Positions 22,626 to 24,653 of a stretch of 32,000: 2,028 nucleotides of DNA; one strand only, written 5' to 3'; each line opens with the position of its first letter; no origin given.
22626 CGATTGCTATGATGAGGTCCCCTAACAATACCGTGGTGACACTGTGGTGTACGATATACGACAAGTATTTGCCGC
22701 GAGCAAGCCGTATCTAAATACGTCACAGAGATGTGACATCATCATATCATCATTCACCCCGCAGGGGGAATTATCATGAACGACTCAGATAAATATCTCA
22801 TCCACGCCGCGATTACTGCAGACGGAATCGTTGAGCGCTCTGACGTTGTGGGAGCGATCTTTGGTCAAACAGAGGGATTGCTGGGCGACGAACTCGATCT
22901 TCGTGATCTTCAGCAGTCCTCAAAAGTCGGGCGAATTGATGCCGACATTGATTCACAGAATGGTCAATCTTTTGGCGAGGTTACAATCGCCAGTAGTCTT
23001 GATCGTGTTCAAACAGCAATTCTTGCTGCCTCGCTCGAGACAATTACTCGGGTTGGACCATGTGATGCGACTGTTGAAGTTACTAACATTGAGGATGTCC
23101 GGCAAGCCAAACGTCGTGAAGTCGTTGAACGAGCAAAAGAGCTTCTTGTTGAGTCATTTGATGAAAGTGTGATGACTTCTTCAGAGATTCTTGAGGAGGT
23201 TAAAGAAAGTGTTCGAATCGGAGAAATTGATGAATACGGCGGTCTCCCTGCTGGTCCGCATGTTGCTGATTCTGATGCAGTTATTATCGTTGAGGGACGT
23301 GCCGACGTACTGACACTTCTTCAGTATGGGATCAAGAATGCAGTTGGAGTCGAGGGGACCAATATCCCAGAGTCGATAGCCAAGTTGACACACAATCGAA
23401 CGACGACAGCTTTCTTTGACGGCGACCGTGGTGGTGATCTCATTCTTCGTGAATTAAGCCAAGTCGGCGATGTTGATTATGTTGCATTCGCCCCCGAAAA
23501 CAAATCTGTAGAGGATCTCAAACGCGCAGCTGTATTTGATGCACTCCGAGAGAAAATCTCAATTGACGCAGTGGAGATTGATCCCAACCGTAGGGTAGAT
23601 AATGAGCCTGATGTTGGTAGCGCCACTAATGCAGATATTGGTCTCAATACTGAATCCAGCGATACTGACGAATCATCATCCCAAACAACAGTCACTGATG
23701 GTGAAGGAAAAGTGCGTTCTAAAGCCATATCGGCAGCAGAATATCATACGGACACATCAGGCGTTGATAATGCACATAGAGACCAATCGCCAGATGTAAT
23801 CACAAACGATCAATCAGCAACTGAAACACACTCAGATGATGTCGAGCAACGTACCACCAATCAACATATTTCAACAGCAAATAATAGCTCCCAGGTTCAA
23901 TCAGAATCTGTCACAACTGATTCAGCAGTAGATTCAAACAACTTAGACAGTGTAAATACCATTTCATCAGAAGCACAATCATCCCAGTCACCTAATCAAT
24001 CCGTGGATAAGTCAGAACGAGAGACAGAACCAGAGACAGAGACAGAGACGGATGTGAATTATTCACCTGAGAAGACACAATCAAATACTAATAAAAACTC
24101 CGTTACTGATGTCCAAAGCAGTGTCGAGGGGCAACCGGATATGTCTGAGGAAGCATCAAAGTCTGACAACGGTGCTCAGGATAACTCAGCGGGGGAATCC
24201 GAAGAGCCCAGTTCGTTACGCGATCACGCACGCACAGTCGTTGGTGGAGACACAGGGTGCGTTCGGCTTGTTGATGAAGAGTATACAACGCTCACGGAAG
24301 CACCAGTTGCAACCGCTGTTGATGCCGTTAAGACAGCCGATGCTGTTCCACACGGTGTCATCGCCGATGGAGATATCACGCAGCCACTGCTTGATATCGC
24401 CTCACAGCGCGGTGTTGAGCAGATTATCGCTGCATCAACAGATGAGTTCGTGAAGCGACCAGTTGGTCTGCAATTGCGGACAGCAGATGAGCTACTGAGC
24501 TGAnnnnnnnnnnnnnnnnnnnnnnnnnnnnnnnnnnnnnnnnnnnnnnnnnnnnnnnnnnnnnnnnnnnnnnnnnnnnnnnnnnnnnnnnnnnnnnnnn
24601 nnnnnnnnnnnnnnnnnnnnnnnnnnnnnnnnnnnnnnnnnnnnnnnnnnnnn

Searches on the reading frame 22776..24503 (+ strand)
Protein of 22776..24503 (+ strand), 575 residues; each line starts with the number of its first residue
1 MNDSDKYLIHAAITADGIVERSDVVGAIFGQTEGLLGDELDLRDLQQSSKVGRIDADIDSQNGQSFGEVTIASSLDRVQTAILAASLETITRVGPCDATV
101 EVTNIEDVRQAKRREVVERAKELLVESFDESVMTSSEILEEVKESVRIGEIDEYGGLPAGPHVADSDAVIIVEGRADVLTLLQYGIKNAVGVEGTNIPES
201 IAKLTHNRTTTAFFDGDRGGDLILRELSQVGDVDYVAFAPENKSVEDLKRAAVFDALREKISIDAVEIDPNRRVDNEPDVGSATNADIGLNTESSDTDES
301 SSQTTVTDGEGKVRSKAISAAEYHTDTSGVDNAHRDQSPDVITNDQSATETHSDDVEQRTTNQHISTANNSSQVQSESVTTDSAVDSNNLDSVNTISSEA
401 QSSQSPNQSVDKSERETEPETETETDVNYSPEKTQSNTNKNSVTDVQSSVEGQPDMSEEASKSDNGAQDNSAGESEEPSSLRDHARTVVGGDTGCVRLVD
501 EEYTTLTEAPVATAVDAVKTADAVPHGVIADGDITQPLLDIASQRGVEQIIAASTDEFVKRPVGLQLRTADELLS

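Call 10: search_protein_families(library=pfam, proteins=[window:22776-24503:+], max_evalue=0.01)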
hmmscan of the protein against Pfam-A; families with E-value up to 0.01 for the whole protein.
window:22776-24503:+ (575 aa): 3 families
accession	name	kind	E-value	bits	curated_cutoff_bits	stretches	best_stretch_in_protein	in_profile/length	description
PF13662.12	Toprim_4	-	2.1e-09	37.9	25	1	168-229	2-72/85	Toprim domain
PF13155.12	Toprim_2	-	9.2e-06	26.4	22.1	1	170-229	1-64/88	Toprim-like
PF01751.28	Toprim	-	2.5e-05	24.8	23.1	1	169-234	2-82/96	Toprim domain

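Call 16: find_related_loci(query=window:22776-24503:+, collection=genome_contigs, flank=4000)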
Query window:22776-24503:+ (575 aa) in genome_contigs; peptide patterns used: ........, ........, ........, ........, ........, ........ (x = any residue, [..] = any of these).
126 stretches matched a pattern; 14 encode a relative of the query (tblastn E <= 1e-3); 14 distinct loci.
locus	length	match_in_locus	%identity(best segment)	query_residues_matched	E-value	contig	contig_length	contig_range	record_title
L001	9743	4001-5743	77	1-575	0e+0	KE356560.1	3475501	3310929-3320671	MAG: Haloquadratum walsbyi J07HQW1 genomic scaffold scf7180000056329, whole genome shotgun sequence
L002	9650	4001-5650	72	1-574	0e+0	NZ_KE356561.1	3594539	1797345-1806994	MAG: Haloquadratum walsbyi J07HQW2 scf7180000002443, whole genome shotgun sequence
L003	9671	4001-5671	54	1-573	2e-153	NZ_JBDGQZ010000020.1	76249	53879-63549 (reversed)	MAG: Halobellus sp. isolate DAL-Ass_37_98C3R c_000000000151, whole genome shotgun sequence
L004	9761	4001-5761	54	1-573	1e-157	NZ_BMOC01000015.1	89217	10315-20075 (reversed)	Halobellus salinus strain JCM 14359 sequence15, whole genome shotgun sequence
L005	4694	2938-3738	78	1-267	3e-142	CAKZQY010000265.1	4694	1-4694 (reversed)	MAG TPA_asm: uncultured Halobacteria archaeon isolate ERR2683608_bin.7_CONCOCT_v1.1_MAG genome assembly, contig: ERZ1034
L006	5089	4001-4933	71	1-326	2e-132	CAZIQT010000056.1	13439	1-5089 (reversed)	MAG TPA_asm: uncultured Halobellus sp. isolate SRP090399_co3_60 genome assembly, contig: NODE_1398_length_13439_cov_24.8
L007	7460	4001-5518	82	1-575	9e-132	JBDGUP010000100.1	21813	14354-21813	MAG: Haloquadratum sp. isolate DAL-WCL_83C5R c_000000002101, whole genome shotgun sequence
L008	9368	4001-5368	76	1-575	2e-127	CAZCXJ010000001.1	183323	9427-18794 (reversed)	MAG TPA_asm: uncultured Candidatus Halobonum sp. isolate SRP185896_co1_236 genome assembly, contig: NODE_2_length_183323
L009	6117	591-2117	83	1-573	2e-126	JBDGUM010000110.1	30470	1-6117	MAG: Halobellus sp. isolate DAL-WCL_39_63C4R c_000000001098, whole genome shotgun sequence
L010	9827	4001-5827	82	1-573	7e-126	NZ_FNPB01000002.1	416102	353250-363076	Halobellus clavatus strain CGMCC 1.10118, whole genome shotgun sequence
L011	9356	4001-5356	77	1-574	7e-125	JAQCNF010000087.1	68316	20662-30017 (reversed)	MAG: Haloquadratum sp. isolate LUM.47 k149_888422, whole genome shotgun sequence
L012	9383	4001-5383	77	1-573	2e-124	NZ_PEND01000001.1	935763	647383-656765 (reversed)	Halegenticoccus soli strain SYSU A9-0 contig001, whole genome shotgun sequence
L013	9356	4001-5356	76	1-574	2e-122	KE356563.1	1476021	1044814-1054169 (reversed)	MAG: Haloquadratum sp. J07HQX50 genomic scaffold scf7180000001541, whole genome shotgun sequence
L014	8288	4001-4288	51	478-573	1e-22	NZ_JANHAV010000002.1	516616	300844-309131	Halobellus inordinatus strain YC20 Scaffold2_1, whole genome shotgun sequence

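Call 18: find_encoding_contigs(protein=window:22776-24500:+, flank=3000, max_places=10)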
Protein window:22776-24500:+ (575 aa): no gene with exactly this product is on record in the collection.
